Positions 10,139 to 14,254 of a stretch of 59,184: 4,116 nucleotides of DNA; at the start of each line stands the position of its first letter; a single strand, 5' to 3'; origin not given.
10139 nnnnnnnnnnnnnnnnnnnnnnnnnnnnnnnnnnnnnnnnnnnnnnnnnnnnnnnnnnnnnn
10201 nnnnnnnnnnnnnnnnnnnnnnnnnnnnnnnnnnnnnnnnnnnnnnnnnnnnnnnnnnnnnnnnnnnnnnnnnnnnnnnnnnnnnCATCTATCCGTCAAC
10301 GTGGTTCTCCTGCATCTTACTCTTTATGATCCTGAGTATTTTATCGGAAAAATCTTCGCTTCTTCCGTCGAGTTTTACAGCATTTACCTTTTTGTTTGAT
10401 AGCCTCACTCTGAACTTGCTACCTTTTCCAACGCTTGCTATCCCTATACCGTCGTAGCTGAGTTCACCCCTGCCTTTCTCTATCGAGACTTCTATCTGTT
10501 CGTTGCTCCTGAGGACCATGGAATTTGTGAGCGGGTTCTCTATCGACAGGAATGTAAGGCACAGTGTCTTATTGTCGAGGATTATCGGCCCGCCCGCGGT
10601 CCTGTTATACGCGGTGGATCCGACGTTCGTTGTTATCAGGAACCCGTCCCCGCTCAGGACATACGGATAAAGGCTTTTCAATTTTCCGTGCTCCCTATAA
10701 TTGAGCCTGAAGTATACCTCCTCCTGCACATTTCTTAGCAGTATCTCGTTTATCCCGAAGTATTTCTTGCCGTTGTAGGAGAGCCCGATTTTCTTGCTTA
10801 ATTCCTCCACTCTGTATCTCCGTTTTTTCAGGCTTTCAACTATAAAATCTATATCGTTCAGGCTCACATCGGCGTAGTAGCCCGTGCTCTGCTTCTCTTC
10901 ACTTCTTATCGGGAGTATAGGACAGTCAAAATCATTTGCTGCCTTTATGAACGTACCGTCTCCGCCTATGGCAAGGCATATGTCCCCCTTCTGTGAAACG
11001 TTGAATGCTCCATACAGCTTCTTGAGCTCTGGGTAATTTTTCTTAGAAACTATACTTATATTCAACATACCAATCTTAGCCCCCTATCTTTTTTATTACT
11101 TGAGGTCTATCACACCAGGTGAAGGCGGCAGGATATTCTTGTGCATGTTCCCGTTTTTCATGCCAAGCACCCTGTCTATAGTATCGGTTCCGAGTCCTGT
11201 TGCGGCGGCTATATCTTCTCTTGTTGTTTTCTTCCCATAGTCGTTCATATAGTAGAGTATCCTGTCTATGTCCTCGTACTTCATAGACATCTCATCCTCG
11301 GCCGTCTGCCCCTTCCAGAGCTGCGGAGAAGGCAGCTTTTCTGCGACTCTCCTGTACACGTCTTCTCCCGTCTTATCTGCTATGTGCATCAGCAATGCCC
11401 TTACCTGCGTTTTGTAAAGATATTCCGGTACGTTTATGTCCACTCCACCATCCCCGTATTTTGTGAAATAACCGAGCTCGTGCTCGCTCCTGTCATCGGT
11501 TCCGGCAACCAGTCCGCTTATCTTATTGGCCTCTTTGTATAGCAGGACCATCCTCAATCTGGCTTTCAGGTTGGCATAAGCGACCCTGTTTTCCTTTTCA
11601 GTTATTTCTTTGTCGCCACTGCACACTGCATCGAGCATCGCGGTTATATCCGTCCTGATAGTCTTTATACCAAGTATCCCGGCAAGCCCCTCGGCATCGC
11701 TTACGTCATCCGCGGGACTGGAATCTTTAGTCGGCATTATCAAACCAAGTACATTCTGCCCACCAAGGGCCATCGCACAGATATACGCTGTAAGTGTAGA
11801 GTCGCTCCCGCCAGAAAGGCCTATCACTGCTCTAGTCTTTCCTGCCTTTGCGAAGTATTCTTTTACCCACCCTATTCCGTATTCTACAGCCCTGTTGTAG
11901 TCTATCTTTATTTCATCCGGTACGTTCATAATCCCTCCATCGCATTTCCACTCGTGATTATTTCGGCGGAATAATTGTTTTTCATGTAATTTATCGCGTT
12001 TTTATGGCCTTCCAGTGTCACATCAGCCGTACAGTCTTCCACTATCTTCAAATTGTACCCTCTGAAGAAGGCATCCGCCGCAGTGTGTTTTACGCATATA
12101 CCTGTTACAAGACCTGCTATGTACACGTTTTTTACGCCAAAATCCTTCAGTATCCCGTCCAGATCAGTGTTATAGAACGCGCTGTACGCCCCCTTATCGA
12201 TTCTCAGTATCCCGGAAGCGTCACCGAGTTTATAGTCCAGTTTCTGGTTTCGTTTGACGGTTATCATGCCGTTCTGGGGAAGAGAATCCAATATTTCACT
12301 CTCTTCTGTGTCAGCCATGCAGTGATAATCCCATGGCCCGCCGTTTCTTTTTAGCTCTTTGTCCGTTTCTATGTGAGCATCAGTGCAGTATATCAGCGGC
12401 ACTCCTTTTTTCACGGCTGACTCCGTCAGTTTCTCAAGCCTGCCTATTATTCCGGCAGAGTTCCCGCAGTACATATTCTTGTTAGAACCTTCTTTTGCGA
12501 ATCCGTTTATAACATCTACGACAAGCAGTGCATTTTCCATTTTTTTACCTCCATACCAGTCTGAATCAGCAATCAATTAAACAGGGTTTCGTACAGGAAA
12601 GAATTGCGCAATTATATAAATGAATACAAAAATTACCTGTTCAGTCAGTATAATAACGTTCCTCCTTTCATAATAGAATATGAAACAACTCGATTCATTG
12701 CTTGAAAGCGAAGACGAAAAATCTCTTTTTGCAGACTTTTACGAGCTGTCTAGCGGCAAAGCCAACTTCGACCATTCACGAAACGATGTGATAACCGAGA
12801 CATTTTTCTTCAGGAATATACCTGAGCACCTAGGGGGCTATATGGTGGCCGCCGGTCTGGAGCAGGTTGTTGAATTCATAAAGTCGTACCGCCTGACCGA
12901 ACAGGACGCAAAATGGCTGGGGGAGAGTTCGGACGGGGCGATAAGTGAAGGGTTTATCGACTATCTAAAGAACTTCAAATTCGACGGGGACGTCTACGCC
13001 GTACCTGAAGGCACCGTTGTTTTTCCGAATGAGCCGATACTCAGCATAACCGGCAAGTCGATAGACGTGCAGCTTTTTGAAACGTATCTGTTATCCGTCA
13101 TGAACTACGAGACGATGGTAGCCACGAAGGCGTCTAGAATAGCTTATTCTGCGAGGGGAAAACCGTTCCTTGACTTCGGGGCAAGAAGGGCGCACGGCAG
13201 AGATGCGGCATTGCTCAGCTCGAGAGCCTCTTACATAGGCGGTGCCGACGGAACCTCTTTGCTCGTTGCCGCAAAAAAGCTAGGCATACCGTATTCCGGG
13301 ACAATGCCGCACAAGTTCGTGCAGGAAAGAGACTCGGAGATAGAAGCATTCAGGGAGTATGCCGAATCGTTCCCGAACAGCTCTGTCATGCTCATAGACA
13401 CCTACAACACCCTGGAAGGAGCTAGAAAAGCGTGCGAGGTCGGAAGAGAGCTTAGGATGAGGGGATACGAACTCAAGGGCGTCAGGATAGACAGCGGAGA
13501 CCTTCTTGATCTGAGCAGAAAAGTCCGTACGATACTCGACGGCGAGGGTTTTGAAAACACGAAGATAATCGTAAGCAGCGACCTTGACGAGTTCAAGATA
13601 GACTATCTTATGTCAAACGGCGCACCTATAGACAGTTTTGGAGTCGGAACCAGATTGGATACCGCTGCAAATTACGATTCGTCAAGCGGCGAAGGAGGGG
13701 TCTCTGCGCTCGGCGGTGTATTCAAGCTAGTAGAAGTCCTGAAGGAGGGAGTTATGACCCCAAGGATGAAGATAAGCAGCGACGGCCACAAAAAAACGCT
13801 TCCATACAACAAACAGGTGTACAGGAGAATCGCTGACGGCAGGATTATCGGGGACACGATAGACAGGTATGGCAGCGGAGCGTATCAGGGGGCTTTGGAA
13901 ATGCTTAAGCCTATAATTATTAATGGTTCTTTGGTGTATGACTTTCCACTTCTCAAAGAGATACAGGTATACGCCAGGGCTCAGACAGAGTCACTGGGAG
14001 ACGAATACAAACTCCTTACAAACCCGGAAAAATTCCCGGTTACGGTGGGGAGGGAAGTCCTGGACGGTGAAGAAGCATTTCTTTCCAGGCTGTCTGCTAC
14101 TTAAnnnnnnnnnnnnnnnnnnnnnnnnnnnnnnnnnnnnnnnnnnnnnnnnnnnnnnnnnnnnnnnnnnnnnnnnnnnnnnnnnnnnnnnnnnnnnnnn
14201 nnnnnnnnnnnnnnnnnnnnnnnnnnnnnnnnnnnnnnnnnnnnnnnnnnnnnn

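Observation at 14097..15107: Catalytically degenerate NAD-kinase fold fused to a winged helix: candidate NAD(P)-sensing transcription factor of the salvage cluster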

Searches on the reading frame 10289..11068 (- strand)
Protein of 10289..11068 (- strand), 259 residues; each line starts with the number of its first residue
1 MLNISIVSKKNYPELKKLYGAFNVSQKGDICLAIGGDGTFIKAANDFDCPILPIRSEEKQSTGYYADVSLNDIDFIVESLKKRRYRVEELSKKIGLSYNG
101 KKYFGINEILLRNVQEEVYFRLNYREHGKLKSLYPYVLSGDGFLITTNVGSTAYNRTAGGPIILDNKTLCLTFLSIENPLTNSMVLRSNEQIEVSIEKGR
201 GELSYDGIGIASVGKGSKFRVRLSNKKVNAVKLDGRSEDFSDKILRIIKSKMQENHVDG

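Call 3: search_protein_families(library=pfam, proteins=[window:10289-11068:-], max_evalue=0.1)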
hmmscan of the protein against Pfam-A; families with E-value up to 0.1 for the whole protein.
window:10289-11068:- (259 aa): 2 families
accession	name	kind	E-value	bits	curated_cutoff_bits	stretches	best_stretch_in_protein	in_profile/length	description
PF20143.4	NAD_kinase_C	-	4e-06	27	23.7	1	139-232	30-125/126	ATP-NAD kinase C-terminal domain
PF01513.26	NAD_kinase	-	0.002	18.9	25.5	1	26-84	71-129/130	ATP-NAD kinase N-terminal domain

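Call 4: search_protein_families(library=ncbifam, proteins=[window:10289-11068:-], max_evalue=0.1)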
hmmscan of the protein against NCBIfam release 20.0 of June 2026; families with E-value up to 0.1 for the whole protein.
window:10289-11068:- (259 aa): 18 families
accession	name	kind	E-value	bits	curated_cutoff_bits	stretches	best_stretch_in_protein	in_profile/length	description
NF010677.0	PRK14075.1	equivalog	2e-24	86.5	260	1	26-232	41-236/257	NAD(+) kinase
NF002892.0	PRK03372.1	equivalog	8.2e-20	71.3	299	1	22-246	64-290/312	NAD kinase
NF002521.0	PRK01911.1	equivalog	5.1e-19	68.8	309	1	15-236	52-274/292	NAD kinase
NF002255.0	PRK01185.1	subfamily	2.4e-17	62.9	304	1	27-234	52-254/271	NAD(+) kinase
NF002902.0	PRK03501.1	equivalog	7.6e-16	58.2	219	1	23-246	37-263/266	NAD kinase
NF002984.0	PRK03708.1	equivalog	6.8e-15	55.2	326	1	27-234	57-262/277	NAD(+) kinase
NF010678.0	PRK14076.1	equivalog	1.2e-14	54.2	493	1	30-246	352-565/570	bifunctional NADP phosphatase/NAD kinase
NF002561.0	PRK02155.1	equivalog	2.4e-14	53.3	371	1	22-232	59-271/297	NAD kinase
NF003406.0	PRK04761.1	equivalog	2.5e-14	53.1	211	1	10-179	20-185/257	NAD kinase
NF010679.0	PRK14077.1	equivalog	2.6e-14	53.3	343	1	16-236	53-273/287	NAD(+) kinase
NF003424.0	PRK04885.1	equivalog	6.5e-14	51.8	220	1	24-233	32-247/265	NAD kinase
NF002732.0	PRK02649.1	equivalog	7.3e-13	48.7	348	1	29-235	70-278/305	NAD(+) kinase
NF002731.0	PRK02645.1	equivalog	1.3e-12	47.7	312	1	23-234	53-277/305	NAD(+) kinase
NF002306.0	PRK01231.1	equivalog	1.7e-12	47.1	316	1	23-230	62-273/299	NAD(+) kinase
NF002893.0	PRK03378.1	equivalog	7.4e-11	41.9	386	1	22-232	58-271/292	NAD(+) kinase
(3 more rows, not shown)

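Call 62: find_homologous_proteins(query=window:10289-11068:-, max_evalue=0.001)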
Query window:10289-11068:- (259 aa): 317 proteins with E <= 0.001 among 827 candidates; the best 120 are listed.
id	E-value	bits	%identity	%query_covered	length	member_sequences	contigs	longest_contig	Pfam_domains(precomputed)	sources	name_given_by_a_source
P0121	6.9e-165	564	100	100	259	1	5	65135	PF20143.5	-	-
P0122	2.5e-125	435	74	99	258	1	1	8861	PF20143.5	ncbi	-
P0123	3.1e-124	431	74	99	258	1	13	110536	PF20143.5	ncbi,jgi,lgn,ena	jgi:NAD+ kinase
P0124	1.0e-105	371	66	97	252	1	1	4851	PF20143.5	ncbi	-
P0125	1.2e-105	370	67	93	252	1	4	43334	PF20143.5,PF01513.27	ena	-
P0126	1.5e-105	370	65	97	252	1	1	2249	PF20143.5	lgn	-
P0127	3.9e-105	369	67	93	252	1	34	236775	PF20143.5,PF01513.27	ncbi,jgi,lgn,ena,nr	ncbi:MAG: hypothetical protein M1284_01360 [Candidatus Parvarchaeota archaeon]|jgi:NAD+ kinase|nr:hy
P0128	4.4e-104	365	63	97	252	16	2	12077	PF20143.5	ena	-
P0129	8.5e-104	364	65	97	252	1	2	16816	PF20143.5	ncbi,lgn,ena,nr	ncbi:hypothetical protein M1494_03580 [Candidatus Parvarchaeota archaeon]|nr:hypothetical protein [C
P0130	2.4e-103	363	65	97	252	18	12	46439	PF20143.5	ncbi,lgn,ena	-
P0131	2.7e-103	363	66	97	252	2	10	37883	PF20143.5,PF01513.27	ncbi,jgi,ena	jgi:NAD+ kinase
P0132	2.9e-103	363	65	97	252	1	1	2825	PF20143.5,PF01513.27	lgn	-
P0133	2.9e-103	363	64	97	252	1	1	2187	PF20143.5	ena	-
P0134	7.4e-103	361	65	97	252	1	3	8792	PF20143.5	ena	-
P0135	8.0e-103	361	64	97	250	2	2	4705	PF20143.5,PF01513.27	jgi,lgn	-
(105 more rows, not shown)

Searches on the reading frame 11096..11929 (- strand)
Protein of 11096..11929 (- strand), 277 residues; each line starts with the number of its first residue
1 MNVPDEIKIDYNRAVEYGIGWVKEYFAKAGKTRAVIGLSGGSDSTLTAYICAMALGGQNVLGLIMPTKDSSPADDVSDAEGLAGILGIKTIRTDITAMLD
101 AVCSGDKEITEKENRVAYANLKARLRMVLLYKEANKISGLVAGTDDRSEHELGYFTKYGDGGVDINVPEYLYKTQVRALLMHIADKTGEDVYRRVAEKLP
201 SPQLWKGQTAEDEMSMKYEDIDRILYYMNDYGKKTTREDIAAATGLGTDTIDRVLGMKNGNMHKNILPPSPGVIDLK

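Call 3: search_protein_families(library=pfam, proteins=[window:11096-11929:-], max_evalue=0.1)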
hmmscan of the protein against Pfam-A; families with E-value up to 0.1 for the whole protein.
window:11096-11929:- (277 aa): 2 families
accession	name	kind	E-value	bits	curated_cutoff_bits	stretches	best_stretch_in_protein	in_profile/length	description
PF02540.23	NAD_synthase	-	1e-65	221.7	21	1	19-268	6-242/242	NAD synthase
PF03054.22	tRNA_Me_trans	-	0.0069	16.5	20.6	1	33-95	2-72/202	tRNA methyl transferase HUP domain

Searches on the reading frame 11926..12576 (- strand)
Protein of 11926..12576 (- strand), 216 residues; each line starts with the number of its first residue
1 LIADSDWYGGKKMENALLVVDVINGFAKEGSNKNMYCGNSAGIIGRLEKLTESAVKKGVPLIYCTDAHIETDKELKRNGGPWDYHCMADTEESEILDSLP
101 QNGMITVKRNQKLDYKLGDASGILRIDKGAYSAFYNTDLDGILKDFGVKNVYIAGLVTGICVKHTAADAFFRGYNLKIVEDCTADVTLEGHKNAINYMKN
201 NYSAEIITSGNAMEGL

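Call 3: search_protein_families(library=pfam, proteins=[window:11926-12576:-], max_evalue=0.1)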
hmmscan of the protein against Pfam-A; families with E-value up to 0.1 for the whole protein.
window:11926-12576:- (216 aa): 1 family
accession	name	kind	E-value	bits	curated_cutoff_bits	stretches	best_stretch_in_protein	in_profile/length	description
PF00857.26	Isochorismatase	-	5.2e-36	124.8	27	1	16-208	2-172/175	Isochorismatase domain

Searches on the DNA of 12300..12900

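Call 48: search_rna_families(source=window, start=12300, end=12900, threshold=evalue, max_evalue=10)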
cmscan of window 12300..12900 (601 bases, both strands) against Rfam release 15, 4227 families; matches with E-value up to 10: 2.
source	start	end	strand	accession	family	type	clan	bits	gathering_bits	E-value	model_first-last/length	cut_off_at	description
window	12706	12747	+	RF01648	ceN65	Gene; snRNA; snoRNA; CD-box;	-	15.5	48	1.7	1-65/65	no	Caenorhabditis snoRNA ceN65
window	12638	12713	-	RF01279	snoR53Y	Gene; snRNA; snoRNA; CD-box;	CL00080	15.1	43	9.6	1-76/76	no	Small nucleolar RNA snoR53Y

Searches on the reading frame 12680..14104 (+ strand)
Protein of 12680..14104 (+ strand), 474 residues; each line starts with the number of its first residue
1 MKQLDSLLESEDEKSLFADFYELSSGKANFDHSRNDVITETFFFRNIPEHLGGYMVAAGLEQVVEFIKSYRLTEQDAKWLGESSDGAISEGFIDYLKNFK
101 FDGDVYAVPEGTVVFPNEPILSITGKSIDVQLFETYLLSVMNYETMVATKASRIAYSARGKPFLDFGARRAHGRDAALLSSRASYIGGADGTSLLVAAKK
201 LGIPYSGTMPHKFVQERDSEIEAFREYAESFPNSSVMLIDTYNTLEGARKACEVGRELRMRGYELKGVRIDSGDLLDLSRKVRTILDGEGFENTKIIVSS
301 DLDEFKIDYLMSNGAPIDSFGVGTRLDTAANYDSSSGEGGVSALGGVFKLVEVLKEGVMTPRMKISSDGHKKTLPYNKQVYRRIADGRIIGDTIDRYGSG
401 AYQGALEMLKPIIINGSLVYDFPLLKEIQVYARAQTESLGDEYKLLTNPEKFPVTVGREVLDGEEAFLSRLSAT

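Call 3: search_protein_families(library=pfam, proteins=[window:12680-14104:+], max_evalue=0.1)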
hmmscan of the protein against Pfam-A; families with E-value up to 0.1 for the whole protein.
window:12680-14104:+ (474 aa): 4 families
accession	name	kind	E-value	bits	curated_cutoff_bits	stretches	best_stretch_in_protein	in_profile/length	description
PF17767.7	NAPRTase_N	-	2.1e-28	99.6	32.6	1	16-142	1-125/125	Nicotinate phosphoribosyltransferase (NAPRTase) N-terminal domain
PF04095.22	NAPRTase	-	5e-11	43.2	20.8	1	163-373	3-227/239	Nicotinate phosphoribosyltransferase (NAPRTase) family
PF17956.6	NAPRTase_C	-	3.8e-09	37.5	23.3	1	407-458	54-105/111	Nicotinate phosphoribosyltransferase C-terminal domain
PF02749.22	QRPTase_N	-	3.4e-06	27.6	27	1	99-142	39-79/82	Quinolinate phosphoribosyl transferase, N-terminal domain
